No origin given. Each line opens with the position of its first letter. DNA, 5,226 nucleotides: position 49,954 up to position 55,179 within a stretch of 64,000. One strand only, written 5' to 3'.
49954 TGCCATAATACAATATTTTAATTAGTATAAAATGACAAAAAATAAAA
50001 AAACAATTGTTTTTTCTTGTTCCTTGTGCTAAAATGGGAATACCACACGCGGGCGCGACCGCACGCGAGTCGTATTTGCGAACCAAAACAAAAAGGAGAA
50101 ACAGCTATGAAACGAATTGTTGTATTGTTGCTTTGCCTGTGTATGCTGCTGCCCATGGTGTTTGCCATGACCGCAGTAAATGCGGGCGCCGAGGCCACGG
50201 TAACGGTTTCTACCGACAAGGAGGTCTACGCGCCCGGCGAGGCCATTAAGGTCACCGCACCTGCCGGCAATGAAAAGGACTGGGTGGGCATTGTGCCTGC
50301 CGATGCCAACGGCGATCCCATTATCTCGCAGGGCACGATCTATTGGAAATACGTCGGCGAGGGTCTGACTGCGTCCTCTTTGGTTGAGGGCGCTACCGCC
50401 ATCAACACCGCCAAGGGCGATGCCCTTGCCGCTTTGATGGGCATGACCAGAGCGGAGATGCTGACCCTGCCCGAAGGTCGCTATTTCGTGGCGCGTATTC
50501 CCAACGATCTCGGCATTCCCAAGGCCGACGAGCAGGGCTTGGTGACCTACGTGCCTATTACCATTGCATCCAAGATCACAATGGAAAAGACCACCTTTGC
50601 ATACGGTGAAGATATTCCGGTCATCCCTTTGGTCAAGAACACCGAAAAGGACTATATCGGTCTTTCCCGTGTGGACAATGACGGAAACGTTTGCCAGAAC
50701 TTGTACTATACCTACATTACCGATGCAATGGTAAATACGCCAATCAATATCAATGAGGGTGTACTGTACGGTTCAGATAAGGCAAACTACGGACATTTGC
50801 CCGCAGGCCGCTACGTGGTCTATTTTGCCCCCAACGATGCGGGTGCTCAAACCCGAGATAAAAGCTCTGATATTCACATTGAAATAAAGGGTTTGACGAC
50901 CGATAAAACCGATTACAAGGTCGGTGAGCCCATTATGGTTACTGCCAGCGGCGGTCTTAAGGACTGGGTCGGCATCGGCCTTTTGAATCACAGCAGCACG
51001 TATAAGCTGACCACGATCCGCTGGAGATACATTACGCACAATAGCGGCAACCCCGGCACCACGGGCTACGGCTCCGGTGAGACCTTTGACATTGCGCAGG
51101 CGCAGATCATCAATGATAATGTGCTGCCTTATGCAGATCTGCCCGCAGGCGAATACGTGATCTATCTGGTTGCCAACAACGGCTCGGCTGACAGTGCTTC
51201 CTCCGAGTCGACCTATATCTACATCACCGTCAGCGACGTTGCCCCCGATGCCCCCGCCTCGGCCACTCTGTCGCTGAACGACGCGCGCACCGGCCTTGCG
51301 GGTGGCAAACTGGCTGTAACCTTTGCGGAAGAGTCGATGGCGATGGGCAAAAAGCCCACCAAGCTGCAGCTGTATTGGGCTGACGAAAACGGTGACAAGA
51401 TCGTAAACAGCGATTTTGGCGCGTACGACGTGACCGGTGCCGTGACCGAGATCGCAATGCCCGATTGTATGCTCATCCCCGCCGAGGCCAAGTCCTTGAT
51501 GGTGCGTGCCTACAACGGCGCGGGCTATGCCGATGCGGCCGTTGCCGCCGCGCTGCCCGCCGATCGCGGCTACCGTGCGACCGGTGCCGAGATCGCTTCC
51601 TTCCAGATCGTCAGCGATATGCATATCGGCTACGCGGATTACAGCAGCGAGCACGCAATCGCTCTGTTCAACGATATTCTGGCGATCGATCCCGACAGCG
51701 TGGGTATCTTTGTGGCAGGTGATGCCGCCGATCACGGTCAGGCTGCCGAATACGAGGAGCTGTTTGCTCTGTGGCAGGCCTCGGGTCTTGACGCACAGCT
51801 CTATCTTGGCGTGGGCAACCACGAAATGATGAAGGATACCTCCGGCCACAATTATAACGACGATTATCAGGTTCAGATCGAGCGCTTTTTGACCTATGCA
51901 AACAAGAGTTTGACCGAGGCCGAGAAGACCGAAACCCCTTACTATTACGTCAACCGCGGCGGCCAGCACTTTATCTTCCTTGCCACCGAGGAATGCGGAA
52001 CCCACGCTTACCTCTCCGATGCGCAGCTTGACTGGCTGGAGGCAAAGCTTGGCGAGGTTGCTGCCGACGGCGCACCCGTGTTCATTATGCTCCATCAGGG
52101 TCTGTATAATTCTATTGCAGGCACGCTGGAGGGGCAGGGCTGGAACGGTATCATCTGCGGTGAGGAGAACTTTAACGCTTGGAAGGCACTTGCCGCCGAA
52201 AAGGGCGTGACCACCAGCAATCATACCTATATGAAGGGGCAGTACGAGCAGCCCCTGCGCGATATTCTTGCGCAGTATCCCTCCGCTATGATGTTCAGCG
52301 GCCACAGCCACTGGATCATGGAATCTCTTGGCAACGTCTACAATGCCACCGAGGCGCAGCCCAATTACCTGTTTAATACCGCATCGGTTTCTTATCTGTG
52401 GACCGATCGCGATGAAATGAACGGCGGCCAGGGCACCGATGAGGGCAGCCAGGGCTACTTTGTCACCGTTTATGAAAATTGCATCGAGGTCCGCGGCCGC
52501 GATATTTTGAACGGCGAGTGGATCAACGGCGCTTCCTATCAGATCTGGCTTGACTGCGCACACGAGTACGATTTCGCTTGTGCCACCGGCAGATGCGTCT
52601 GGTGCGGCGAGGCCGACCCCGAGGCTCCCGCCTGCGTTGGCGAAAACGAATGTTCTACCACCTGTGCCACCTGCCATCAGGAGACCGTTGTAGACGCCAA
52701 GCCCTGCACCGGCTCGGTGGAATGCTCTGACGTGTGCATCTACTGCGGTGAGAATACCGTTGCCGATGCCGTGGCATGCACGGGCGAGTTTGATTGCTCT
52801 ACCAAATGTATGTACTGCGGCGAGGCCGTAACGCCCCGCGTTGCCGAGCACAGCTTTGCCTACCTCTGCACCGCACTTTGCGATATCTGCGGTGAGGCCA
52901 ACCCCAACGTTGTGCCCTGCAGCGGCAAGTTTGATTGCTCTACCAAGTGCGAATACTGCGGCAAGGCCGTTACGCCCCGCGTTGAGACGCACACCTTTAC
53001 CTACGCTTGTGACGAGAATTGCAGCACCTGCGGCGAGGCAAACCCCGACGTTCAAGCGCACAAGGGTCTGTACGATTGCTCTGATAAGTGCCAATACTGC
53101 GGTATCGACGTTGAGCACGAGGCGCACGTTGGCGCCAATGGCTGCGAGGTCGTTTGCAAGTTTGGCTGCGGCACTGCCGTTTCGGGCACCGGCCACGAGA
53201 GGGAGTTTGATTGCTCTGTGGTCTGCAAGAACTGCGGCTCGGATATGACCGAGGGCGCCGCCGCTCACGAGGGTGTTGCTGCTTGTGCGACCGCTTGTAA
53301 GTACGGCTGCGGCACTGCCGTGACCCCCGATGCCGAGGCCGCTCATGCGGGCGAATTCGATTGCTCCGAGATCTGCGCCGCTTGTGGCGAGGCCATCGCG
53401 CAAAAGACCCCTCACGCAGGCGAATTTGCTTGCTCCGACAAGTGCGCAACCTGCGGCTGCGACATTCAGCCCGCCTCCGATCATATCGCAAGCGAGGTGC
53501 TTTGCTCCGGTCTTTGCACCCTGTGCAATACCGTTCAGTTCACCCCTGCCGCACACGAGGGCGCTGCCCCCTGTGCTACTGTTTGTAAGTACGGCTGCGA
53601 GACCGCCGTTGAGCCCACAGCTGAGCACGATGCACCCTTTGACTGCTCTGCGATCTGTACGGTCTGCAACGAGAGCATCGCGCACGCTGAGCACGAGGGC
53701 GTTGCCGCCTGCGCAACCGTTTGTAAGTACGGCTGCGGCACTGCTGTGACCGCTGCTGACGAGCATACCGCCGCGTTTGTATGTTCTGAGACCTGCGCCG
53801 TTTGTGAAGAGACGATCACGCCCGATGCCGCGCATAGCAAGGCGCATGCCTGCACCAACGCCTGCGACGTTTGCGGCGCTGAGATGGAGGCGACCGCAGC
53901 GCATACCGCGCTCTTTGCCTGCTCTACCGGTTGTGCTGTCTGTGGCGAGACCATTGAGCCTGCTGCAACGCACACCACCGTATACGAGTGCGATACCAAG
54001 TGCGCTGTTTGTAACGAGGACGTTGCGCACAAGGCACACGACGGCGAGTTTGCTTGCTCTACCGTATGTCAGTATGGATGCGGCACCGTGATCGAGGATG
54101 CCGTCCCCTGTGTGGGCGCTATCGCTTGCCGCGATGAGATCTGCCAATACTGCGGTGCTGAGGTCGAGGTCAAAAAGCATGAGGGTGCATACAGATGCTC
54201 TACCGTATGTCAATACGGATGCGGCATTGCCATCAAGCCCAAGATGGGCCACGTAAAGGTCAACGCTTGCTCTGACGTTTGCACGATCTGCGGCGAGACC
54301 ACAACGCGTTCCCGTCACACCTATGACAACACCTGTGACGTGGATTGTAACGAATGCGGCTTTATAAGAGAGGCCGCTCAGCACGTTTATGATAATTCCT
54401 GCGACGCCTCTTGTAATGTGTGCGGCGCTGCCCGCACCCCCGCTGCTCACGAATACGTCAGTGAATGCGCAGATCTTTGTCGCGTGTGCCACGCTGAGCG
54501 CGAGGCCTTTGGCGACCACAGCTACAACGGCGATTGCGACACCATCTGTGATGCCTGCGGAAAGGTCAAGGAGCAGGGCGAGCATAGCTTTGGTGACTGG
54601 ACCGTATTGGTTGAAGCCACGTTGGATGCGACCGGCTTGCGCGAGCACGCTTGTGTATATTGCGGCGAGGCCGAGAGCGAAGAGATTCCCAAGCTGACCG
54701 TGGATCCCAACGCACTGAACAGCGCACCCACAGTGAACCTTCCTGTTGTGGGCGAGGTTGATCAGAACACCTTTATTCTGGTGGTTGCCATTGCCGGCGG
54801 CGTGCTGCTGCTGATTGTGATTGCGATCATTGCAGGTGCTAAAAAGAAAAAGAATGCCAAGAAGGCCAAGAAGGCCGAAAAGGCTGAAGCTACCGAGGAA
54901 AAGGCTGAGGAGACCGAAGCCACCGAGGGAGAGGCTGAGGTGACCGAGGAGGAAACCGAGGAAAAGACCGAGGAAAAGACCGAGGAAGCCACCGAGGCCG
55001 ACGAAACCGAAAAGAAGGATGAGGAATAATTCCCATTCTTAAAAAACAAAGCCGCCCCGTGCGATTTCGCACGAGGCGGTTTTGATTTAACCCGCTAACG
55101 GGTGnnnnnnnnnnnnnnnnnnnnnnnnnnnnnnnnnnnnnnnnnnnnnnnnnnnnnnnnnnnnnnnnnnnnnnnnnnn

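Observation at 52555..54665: About 29 tandem His..C-x3-C-x2/3-C modules form a roughly 700-aa cysteine ladder between a surface phosphoesterase and its membrane anchor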

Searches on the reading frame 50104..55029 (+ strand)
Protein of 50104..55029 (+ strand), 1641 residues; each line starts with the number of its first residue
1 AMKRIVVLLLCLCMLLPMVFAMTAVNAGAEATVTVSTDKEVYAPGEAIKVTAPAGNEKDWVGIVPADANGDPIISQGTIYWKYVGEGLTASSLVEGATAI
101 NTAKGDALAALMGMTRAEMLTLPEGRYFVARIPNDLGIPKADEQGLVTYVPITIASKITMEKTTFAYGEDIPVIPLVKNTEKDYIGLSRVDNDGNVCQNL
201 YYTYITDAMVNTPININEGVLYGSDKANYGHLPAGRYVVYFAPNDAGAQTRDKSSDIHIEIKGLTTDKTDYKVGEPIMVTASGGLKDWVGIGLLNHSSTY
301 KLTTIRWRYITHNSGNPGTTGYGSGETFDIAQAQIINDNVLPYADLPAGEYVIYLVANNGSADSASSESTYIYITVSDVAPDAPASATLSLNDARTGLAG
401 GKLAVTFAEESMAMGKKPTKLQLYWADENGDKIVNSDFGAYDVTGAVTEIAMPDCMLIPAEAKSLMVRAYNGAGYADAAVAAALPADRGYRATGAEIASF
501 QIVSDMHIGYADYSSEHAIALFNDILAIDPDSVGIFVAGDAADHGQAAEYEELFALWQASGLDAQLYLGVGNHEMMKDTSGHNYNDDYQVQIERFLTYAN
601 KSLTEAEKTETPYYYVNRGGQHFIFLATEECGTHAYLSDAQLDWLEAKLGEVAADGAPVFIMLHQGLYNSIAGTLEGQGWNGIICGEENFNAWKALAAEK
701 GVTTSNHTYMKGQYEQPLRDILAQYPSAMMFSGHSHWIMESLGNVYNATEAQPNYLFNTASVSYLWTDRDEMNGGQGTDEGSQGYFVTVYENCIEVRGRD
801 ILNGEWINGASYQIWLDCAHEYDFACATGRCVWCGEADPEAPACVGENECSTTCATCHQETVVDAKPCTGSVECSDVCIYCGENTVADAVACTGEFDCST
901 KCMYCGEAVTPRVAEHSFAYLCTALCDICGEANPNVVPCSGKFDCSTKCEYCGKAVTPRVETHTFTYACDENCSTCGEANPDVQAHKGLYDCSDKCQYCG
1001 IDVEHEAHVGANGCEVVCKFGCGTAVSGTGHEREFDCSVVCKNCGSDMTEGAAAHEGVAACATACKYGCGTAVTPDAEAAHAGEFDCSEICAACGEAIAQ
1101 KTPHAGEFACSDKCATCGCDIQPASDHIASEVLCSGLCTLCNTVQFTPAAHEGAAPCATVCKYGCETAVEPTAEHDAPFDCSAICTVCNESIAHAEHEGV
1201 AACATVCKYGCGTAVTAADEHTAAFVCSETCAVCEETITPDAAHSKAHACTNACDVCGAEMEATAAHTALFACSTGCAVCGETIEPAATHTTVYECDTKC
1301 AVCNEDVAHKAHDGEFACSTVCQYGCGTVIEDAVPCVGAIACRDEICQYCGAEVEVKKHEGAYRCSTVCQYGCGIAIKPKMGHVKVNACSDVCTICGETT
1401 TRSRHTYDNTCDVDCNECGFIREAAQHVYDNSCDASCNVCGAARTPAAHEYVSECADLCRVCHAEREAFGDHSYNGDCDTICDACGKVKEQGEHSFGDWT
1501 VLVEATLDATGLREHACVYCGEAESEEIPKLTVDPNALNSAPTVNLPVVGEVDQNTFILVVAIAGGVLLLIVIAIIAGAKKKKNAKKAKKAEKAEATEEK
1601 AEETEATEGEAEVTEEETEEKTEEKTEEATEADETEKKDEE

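Call 4: search_protein_families(library=pfam, proteins=[window:50104-55029:+], max_evalue=1)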
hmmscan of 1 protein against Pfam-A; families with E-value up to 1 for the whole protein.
window:50104-55029:+ (1641 aa): 12 families
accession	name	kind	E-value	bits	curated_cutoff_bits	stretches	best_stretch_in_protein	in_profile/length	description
PF16118.10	DUF4834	-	0.0018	19.6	27.8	1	1557-1626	10-79/99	Domain of unknown function (DUF4834)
PF02535.28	Zip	-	0.0067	16.1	35.1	1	1556-1637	75-155/323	ZIP Zinc transporter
PF14851.11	FAM176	-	0.014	15.6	31.5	1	1559-1630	26-100/152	FAM176 family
PF02752.27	Arrestin_C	-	0.016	16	27.7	0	32-52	6-26/137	Arrestin (or S-antigen), C-terminal domain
PF07543.17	PGA2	-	0.018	15.5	24.2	1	1550-1634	9-97/135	Protein trafficking PGA2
PF01496.24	V_ATPase_I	-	0.033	12.6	30.7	1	1555-1635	616-695/815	V-type ATPase 116kDa subunit family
PF15345.11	TMEM51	-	0.09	13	25.5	1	1557-1619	62-121/237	Transmembrane protein 51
PF18316.7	S-l_SbsC_C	-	0.16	12.9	26.6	0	151-196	33-75/86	S-layer protein SbsC C-terminal domain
PF14575.11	EphA2_TM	-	0.17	13.1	28.9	1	1560-1598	2-39/74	Ephrin type-A receptor 2 transmembrane domain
PF22251.1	PFF1_TM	-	0.22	11.4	32.3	1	1558-1638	102-188/300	Vacuolar membrane protease, transmembrane domain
PF20193.3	DUF6556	-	0.24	12.1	28.1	1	1560-1636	31-107/113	Family of unknown function (DUF6556)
PF15330.11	SIT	-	0.26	12.3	27.6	1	1559-1632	2-77/114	SHP2-interacting transmembrane adaptor protein, SIT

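Call 9: find_homologous_proteins(query=window:50107-55029:+, max_evalue=0.00001)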
Query window:50107-55029:+ (1640 aa): 36 proteins with E <= 0.00001 among 8000 candidates.
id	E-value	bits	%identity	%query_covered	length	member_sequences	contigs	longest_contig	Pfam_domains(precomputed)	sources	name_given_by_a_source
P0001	0.0e+0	3817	100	100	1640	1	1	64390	-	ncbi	-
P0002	0.0e+0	2022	50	91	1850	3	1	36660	-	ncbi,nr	ncbi:MAG: metallophosphoesterase [Clostridia bacterium]|nr:metallophosphoesterase [Clostridia bacter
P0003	0.0e+0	1595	52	85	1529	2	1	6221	-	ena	-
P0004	0.0e+0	1331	51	74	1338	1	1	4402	PF00149.34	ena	-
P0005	0.0e+0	1288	49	81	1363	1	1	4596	PF00149.34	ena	-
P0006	0.0e+0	1280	47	76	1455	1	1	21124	-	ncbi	-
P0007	0.0e+0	1191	51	67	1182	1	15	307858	PF00149.34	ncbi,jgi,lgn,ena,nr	ncbi:MAG: hypothetical protein E7590_00175 [Ruminococcaceae bacterium]|nr:hypothetical protein [Osci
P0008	0.0e+0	1159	53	63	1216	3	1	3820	PF00149.34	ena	-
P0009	6.7e-291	987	56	51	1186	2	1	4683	-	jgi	-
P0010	1.9e-279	949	51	53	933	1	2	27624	-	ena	-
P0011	5.2e-253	861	46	57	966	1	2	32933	-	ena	-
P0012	1.3e-168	581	42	50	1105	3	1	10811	PF00149.34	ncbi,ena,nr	ncbi:MAG: metallophosphoesterase [Clostridia bacterium]|nr:metallophosphoesterase [Clostridia bacter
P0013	2.4e-135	471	36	48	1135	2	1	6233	PF00149.34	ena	-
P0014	9.4e-89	317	30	38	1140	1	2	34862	PF00149.34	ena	-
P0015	4.7e-85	304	31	36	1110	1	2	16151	PF00149.34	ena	-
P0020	3.5e-62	228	34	34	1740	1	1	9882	PF04122.18,PF12799.14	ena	-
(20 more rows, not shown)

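Call 38: list_cluster_members(proteins=[P0001, P0002, P0007, P0037, P0038, P0039, P0043, P0054, P0041, P0053])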
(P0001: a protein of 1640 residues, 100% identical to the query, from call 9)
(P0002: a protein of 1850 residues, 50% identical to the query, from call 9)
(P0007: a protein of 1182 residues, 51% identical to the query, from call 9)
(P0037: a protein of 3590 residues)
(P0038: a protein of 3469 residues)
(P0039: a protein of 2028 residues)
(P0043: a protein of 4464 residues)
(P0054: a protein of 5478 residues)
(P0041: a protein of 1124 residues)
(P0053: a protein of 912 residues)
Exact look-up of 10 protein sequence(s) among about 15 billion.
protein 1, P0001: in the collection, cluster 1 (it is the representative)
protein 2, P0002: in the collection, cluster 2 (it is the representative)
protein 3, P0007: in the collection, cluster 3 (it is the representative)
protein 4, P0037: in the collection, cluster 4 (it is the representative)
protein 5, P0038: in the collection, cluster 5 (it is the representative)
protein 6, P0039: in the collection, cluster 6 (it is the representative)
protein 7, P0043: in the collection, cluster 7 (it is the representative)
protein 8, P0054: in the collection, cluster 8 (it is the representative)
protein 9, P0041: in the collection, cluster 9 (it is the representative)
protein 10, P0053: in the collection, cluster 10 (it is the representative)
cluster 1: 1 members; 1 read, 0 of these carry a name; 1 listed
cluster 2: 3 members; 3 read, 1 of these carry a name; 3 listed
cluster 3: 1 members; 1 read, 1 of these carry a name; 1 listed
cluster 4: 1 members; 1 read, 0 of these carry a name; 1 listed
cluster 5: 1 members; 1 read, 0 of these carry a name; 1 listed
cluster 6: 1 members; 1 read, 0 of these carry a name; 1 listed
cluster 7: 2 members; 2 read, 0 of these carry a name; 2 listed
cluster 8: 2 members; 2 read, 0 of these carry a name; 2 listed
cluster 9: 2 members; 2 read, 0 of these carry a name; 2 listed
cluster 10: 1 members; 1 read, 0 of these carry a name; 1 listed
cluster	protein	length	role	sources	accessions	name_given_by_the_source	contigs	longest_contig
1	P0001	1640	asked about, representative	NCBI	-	-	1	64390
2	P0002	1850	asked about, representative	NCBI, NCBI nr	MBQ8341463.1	MAG: metallophosphoesterase [Clostridia bacterium] | metallophosphoesterase [Clostridia bacterium]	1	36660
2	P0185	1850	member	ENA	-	-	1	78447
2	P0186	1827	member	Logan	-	-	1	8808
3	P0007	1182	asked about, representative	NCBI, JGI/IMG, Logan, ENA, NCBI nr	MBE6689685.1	MAG: hypothetical protein E7590_00175 [Ruminococcaceae bacterium] | hypothetical protein [Oscillospiraceae bacterium]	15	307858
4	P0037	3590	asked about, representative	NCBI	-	-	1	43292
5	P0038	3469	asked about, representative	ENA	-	-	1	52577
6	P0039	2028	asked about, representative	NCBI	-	-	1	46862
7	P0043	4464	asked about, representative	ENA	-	-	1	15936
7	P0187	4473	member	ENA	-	-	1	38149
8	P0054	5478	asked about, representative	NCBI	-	-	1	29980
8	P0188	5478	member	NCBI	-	-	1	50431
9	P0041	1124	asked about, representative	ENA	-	-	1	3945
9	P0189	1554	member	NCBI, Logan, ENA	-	-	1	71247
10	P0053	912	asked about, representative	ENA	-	-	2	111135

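Call 59: find_encoding_contigs(protein=P0001, flank=3000, max_places=3)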
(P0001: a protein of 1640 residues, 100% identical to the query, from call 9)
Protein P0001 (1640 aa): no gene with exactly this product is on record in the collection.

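Call 60: find_encoding_contigs(protein=P0002, flank=8000, max_places=3)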
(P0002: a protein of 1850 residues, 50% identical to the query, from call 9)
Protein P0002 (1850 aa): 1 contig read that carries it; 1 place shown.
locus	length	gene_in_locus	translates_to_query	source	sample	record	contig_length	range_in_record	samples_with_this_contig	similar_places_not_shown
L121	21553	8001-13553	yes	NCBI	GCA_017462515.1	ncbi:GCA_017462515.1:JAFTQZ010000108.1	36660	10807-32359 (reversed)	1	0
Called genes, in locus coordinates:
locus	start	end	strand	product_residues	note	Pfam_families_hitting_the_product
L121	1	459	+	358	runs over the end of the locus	PF00005:ABC_tran, PF13304:AAA_21 (weak)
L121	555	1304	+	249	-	PF12679:ABC2_membrane_2 (faint), PF12730:ABC2_membrane_4, PF12698:ABC2_membrane_3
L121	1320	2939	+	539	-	PF09822:ABC_transp_aux (weak)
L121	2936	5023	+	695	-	-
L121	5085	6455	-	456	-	PF00285:Citrate_synt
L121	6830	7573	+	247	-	PF03591:AzlC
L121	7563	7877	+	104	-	PF05437:AzlD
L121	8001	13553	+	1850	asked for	-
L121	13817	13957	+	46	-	-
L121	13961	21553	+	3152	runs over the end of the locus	PF00963:Cohesin, PF24973:EGF_LMN_ATRN (faint), PF22874:SBE2_M (faint), PF25912:DUF7964 (faint)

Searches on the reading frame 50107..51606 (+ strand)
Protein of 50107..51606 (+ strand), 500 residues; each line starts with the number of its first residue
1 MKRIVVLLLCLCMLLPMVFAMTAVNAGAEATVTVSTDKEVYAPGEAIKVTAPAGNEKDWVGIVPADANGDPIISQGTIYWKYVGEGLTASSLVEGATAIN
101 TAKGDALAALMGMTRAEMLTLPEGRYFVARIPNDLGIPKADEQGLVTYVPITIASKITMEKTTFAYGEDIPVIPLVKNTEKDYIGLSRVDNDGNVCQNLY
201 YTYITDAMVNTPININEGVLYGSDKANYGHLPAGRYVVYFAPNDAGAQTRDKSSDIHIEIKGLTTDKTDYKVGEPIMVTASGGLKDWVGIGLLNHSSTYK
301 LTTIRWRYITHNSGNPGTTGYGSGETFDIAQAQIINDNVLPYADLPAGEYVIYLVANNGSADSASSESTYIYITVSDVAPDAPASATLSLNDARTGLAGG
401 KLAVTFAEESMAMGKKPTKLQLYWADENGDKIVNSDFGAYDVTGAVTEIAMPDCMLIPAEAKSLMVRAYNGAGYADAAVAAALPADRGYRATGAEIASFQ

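Call 6: search_protein_families(library=pfam, proteins=[window:50107-51606:+], max_evalue=10)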
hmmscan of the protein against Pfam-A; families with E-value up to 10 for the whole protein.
window:50107-51606:+ (500 aa): 6 families
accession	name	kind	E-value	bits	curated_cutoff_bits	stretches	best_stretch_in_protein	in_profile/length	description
PF02752.27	Arrestin_C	-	0.00052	20.8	27.7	1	31-51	6-26/137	Arrestin (or S-antigen), C-terminal domain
PF18316.7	S-l_SbsC_C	-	0.037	14.9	26.6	1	150-195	33-75/86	S-layer protein SbsC C-terminal domain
PF07703.20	A2M_BRD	-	0.049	14.4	22.7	1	33-78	2-44/140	Alpha-2-macroglobulin bait region domain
PF07495.19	Y_Y_Y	-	0.11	12.9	26.6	1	334-369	24-58/65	Y_Y_Y domain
PF16206.10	Mon2_C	-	0.13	10.8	27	1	324-370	612-660/819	C-terminal region of Mon2 protein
PF01835.25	MG2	-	0.16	12.8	32.8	1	34-51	4-21/96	MG2 domain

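Call 7: search_protein_families(library=ncbifam, proteins=[window:50107-51606:+], max_evalue=10)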
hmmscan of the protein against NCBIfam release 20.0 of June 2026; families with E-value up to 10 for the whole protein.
window:50107-51606:+ (500 aa): 2 families
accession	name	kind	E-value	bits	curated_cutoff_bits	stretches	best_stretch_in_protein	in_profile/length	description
NF040942.2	hypo_ExtJ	equivalog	0.018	15.4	52.5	1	1-58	1-67/77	selenite/tellurite reduction operon protein ExtJ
NF052487.1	EndoDexBT3087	equivalog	0.019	13.3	730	1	26-51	36-61/589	endo-dextranase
